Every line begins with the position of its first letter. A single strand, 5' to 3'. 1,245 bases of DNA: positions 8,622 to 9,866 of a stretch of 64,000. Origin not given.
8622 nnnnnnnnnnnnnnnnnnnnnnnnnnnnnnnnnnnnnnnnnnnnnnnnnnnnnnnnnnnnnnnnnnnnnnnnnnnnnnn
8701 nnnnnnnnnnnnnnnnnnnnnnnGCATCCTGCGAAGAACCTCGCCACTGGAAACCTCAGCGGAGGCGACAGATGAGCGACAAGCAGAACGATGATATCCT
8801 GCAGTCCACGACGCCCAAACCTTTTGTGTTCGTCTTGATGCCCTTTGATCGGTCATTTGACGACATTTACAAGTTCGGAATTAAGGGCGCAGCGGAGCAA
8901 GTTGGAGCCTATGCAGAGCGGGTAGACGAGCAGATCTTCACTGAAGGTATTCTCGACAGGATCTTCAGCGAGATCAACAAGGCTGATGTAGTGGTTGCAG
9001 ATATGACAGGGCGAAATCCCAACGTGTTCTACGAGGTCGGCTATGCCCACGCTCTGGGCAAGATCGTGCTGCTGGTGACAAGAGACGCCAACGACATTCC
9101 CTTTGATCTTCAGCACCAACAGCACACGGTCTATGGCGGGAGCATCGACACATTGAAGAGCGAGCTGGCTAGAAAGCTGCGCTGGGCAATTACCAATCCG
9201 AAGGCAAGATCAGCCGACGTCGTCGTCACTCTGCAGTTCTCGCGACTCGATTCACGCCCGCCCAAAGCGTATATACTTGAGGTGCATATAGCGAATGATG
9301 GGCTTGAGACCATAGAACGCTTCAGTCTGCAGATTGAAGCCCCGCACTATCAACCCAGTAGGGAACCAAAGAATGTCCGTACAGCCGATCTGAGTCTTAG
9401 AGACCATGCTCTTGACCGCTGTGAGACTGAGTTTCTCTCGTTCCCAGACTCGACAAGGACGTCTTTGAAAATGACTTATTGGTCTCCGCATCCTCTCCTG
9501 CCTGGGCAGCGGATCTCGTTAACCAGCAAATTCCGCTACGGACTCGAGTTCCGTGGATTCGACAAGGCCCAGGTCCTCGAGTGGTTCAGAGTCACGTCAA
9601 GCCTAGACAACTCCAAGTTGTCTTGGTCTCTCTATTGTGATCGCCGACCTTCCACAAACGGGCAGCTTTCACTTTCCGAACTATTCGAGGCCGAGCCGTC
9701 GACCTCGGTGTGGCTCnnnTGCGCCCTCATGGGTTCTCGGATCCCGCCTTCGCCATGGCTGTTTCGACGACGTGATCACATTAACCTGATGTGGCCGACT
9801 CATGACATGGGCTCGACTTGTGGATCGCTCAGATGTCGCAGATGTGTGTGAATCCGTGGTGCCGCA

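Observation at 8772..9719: NDT/DNPH1-type N-glycosidase motif fused to an unknown C-terminal domain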

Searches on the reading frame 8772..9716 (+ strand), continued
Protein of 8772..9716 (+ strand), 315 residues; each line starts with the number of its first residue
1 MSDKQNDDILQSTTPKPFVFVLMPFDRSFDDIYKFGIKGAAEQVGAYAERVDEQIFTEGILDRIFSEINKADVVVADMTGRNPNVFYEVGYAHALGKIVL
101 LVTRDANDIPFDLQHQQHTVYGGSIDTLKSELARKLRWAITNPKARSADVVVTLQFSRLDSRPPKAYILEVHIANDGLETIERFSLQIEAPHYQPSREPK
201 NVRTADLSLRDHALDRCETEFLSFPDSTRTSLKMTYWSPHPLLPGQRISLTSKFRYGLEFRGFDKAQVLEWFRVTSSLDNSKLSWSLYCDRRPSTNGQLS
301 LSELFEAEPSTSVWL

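Call 68: get_annotated_region(hit=H25, flank=3500)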
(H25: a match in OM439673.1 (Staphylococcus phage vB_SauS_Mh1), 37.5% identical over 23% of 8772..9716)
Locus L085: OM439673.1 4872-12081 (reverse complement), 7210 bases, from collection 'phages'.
description: Staphylococcus phage vB_SauS_Mh1, complete genome.
organism: Staphylococcus phage vB_SauS_Mh1 (NCBI taxid 2914853)
taxonomy: Viruses; Duplodnaviria; Heunggongvirae; Uroviricota; Caudoviricetes; Azeredovirinae; Phietavirus
host: Staphylococcus aureus; source: clinical; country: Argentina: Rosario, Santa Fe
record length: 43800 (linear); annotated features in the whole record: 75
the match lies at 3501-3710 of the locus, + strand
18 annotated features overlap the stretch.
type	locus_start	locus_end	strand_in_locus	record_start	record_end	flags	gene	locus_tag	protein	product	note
CDS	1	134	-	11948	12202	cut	-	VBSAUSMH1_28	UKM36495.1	DUF3310 domain-containing protein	-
CDS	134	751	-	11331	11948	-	-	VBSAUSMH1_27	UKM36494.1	hypothetical protein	PVL ORF-50-like family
CDS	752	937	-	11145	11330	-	-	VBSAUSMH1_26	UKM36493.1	DUF3113 domain-containing protein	-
CDS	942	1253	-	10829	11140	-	-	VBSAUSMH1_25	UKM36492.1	DUF1064 domain-containing protein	-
CDS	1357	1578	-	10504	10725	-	-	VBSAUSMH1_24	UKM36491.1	DUF3269 domain-containing protein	-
CDS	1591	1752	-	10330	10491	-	-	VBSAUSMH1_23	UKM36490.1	hypothetical protein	-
CDS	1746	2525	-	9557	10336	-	-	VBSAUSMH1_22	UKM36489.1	ATP binding protein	-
CDS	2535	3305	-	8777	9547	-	-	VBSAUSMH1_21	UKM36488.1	hypothetical protein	conserved phage C-terminal domain-containing protein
CDS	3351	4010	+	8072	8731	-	-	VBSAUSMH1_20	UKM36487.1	hypothetical protein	-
CDS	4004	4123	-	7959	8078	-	-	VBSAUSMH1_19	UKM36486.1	hypothetical protein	-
CDS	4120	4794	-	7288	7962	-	-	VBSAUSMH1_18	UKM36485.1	HNHc nuclease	-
CDS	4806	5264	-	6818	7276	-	-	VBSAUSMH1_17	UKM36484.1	ERF family ssDNA binding protein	-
CDS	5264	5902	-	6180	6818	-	-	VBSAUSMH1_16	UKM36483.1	hypothetical protein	-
CDS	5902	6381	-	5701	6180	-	-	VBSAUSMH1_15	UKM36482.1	hypothetical protein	Siphovirus Gp157 family protein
CDS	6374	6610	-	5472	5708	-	-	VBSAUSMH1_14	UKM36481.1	hypothetical protein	-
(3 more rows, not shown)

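Call 77: find_encoding_contigs(protein=P0022, flank=8000, max_places=1)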
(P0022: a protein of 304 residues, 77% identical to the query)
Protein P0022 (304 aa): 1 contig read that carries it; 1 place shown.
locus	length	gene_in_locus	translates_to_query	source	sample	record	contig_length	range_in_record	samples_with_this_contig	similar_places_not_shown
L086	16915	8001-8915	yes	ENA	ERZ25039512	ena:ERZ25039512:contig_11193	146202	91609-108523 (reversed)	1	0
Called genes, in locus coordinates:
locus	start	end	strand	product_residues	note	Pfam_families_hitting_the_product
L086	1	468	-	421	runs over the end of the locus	PF12838:Fer4_7 (weak)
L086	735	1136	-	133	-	PF09723:Zn_ribbon_8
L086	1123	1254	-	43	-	-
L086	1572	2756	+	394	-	PF01546:Peptidase_M20, PF07687:M20_dimer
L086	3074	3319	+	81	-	-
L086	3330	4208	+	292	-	PF01053:Cys_Met_Meta_PP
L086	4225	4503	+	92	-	PF01053:Cys_Met_Meta_PP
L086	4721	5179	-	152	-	PF07690:MFS_1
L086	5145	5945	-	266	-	PF07690:MFS_1, PF06813:Nodulin-like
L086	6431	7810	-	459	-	PF13701:DDE_Tnp_1_4, PF01609:DDE_Tnp_1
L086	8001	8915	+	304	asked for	PF05014:Nuc_deoxyrib_tr (weak)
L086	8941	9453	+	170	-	-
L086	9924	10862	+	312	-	PF01797:Y1_Tnp (weak)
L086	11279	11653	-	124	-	-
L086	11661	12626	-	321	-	PF21068:ATPgraspMvdD, PF08443:RimK (weak)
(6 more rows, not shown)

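Call 78: find_encoding_contigs(protein=P0080, flank=8000, max_places=1)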
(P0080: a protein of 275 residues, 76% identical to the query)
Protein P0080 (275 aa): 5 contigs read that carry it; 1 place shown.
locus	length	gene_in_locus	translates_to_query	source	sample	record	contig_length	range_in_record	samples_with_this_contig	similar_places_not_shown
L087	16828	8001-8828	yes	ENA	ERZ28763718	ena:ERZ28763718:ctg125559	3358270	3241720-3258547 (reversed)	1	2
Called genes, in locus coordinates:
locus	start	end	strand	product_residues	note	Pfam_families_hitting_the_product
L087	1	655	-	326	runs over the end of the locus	PF00480:ROK, PF02685:Glucokinase (weak)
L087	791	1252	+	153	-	PF00072:Response_reg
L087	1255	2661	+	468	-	PF00072:Response_reg, PF23198:PDE8A_N (faint), PF00072:Response_reg, PF00990:GGDEF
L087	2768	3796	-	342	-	PF02558:ApbA, PF08546:ApbA_C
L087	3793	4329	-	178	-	PF03167:UDG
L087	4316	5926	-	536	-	PF05681:Fumerase, PF05683:Fumerase_C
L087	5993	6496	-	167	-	PF04386:SspB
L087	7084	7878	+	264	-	PF00303:Thymidylat_synt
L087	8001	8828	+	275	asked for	PF05014:Nuc_deoxyrib_tr (weak)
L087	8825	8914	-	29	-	-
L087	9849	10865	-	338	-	PF00561:Abhydrolase_1, PF12697:Abhydrolase_6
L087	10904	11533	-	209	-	PF09347:DUF1989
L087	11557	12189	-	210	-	PF00625:Guanylate_kin, PF13238:AAA_18 (faint)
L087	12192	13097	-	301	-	PF03755:YicC-like_N, PF08340:YicC-like_C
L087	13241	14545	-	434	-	PF00515:TPR_1 (faint), PF07719:TPR_2 (faint), PF13424:TPR_12 (faint), PF13428:TPR_14 (faint), PF14559:TPR_19 (faint), PF13432:TPR_16 (weak), PF00685:Sulfotransfer_1 (faint)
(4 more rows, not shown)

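Call 79: find_encoding_contigs(protein=P0100, flank=8000, max_places=1)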
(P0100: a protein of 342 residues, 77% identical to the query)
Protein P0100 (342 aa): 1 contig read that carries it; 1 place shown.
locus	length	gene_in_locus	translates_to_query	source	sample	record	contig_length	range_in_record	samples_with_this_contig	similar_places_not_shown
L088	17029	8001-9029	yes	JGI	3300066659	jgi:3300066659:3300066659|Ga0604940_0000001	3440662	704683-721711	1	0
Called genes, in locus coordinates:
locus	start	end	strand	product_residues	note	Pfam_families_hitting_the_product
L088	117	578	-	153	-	-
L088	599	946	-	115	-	-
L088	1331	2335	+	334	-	PF02567:PhzC-PhzF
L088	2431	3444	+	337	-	PF00070:Pyr_redox (faint), PF00890:FAD_binding_2 (weak), PF01134:GIDA (faint), PF01266:DAO (faint), PF01494:FAD_binding_3 (faint), PF07992:Pyr_redox_2, PF13450:NAD_binding_8 (weak), PF13738:Pyr_redox_3, +3 more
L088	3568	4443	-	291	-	PF02588:YitT_membrane, PF10035:DUF2179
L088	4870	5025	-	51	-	-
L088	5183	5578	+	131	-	-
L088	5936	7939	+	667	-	PF01935:DUF87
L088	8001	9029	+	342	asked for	PF05014:Nuc_deoxyrib_tr (weak)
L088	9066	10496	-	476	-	PF13291:ACT_4 (faint), PF00390:malic, PF03949:Malic_M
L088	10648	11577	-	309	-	PF10727:Rossmann-like, PF10728:DUF2520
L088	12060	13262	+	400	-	PF01435:Peptidase_M48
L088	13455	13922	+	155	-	PF00572:Ribosomal_L13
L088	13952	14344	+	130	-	PF00380:Ribosomal_S9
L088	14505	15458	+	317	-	PF00318:Ribosomal_S2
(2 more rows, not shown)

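Call 80: find_encoding_contigs(protein=P0095, flank=8000, max_places=1)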
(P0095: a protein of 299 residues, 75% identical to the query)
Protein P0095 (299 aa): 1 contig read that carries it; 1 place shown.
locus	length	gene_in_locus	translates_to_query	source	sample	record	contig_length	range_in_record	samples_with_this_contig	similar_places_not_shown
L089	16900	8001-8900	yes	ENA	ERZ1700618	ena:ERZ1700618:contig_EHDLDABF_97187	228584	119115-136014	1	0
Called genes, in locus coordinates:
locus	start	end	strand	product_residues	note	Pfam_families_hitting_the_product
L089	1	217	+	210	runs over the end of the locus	-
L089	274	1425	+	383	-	PF02771:Acyl-CoA_dh_N (weak), PF02770:Acyl-CoA_dh_M, PF00441:Acyl-CoA_dh_1, PF08028:Acyl-CoA_dh_2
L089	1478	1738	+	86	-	PF18993:Rv0078B (weak)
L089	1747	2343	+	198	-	PF19502:DUF6036 (faint)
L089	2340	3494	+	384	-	PF01494:FAD_binding_3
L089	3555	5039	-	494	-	PF00724:Oxidored_FMN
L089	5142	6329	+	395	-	PF00266:Aminotran_5, PF22580:KYNU_C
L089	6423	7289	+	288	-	PF03301:Trp_dioxygenase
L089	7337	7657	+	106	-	PF07238:PilZ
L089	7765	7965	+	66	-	PF18506:RelB-like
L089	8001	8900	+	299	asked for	PF05014:Nuc_deoxyrib_tr (weak)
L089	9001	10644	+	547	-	PF00501:AMP-binding, PF13193:AMP-binding_C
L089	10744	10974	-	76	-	PF13370:Fer4_13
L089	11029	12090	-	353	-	PF00561:Abhydrolase_1, PF12697:Abhydrolase_6, PF12146:Hydrolase_4 (weak)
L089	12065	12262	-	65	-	-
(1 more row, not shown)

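Call 90: fold_search(model_id=the predicted structure, library=viral)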
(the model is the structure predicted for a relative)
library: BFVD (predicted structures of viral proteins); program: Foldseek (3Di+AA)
matches with E <= 10: 919; with E <= 0.001: 12
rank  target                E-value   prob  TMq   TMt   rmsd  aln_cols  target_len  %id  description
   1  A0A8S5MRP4            1.8e-07  1.00  0.36  0.37   6.3       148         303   24  CMP/hydroxymethyl CMP hydrolase [Siphoviridae sp. ctD6g5]
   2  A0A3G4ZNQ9            2.9e-07  1.00  0.36  0.48   3.7       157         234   20  CD-NTase-associated protein 12/Pycsar effector protein TIR domain-containing protein [Terrestrivirus sp.]
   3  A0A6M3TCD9            7.7e-06  1.00  0.36  0.39  16.2       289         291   12  (no name in the UniProt tables at hand)
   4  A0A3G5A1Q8            2.5e-05  1.00  0.30  0.60   9.3       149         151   20  Nucleoside 2-deoxyribosyltransferase [Harvfovirus sp.]
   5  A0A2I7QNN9            2.8e-05  1.00  0.32  0.52   5.5       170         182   19  (no name in the UniProt tables at hand)
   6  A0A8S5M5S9            7.6e-05  1.00  0.33  0.64   3.1       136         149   19  Nucleoside 2-deoxyribosyltransferase [Podoviridae sp. ctaNW81]
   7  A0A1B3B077            1.8e-04  1.00  0.27  0.49   5.3       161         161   16  Deoxyuridine triphosphatase [Gordonia phage Ghobes]
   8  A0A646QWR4            5.0e-04  1.00  0.30  0.59   4.8       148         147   15  (no name in the UniProt tables at hand)
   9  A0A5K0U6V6            5.3e-04  1.00  0.24  0.42   5.5       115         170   19  Nucleoside 2-deoxyribosyltransferase [Yasminevirus sp. GU-2018]
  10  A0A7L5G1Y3            6.7e-04  1.00  0.23  0.53  11.1       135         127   14  (no name in the UniProt tables at hand)
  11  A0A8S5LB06            8.0e-04  0.99  0.20  0.09   8.7       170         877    9  Uncharacterized protein [Podoviridae sp. ctBev14]
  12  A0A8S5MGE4            8.5e-04  0.97  0.22  0.16   7.8       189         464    9  PknB-like protein [Podoviridae sp. ctqve24]
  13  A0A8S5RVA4            1.1e-03  0.41  0.14  0.08  20.8       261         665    9  LPXTG cell wall anchor motif domain protein [Siphoviridae sp. ctHip2]
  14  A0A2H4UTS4            1.8e-03  0.95  0.30  0.15  21.5       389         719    6  Translation initiation factor IF-2 [Bodo saltans virus]
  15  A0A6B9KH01            2.1e-03  0.97  0.24  0.33   9.1       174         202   13  Uncharacterized protein [Atrato Sobemo-like virus 4]
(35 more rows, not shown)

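Call 92: list_cluster_members(proteins=[P0001, P0122])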
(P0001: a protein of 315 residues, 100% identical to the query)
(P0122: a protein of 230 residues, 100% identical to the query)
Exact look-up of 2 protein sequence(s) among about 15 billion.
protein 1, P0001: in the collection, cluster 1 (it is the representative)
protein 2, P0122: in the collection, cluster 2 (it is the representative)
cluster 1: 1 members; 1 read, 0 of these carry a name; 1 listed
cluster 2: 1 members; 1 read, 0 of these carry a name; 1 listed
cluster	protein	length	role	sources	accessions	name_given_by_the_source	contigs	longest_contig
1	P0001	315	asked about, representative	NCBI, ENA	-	-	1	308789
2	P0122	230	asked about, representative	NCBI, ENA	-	-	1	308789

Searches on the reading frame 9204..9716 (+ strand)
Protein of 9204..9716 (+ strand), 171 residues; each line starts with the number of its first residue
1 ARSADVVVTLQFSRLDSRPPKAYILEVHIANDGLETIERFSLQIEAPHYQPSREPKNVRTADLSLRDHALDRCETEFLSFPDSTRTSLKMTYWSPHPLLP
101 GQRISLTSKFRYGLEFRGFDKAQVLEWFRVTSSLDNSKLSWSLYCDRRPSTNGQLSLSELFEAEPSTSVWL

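Call 36: find_homologous_proteins(query=window:9204-9716:+, max_evalue=0.001)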
Query window:9204-9716:+: 38 candidates shared short words with the query, none scored E <= 0.001.

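Call 48: search_protein_representatives(protein=window:9204-9716:+)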
Query: 171 residues. Proteins with E-value up to 0.001 (for the whole library): 2; up to 1e-10: 1; up to 1e-30: 1. The best 2 are listed.
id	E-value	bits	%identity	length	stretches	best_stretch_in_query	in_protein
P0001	1.5e-109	379.4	100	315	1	1-171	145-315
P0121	6.1e-04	35.9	37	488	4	5-68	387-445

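Call 81: predict_structure(alignment_id=A3)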
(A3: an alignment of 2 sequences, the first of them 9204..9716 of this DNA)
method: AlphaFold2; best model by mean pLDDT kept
length: 171 residues; sequences in the alignment: 2
mean_pLDDT: 46.5   pTM: 0.53
mean pLDDT of the five models: 46.5, 46.1, 42.8, 34.9, 34.0
residues with pLDDT >= 90: 0; 70-90: 1; 50-70: 76; < 50: 94
segments of 3 or more residues with pLDDT < 50: 1-3, 33-69, 100-104, 106-128, 147-171
pLDDT, mean of each block of 10 residues (from residue 1): 55 61 66 42 30 27 32 60 60 61 48 37 48 55 53 33 26 24
secondary structure, 60 per line:
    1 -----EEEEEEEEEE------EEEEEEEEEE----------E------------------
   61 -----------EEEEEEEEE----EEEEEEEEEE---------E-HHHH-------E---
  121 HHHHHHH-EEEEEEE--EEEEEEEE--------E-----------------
elements in order: E6-15 E22-31 E72-80 E85-94 H106-109 H121-127 E129-135 E138-145
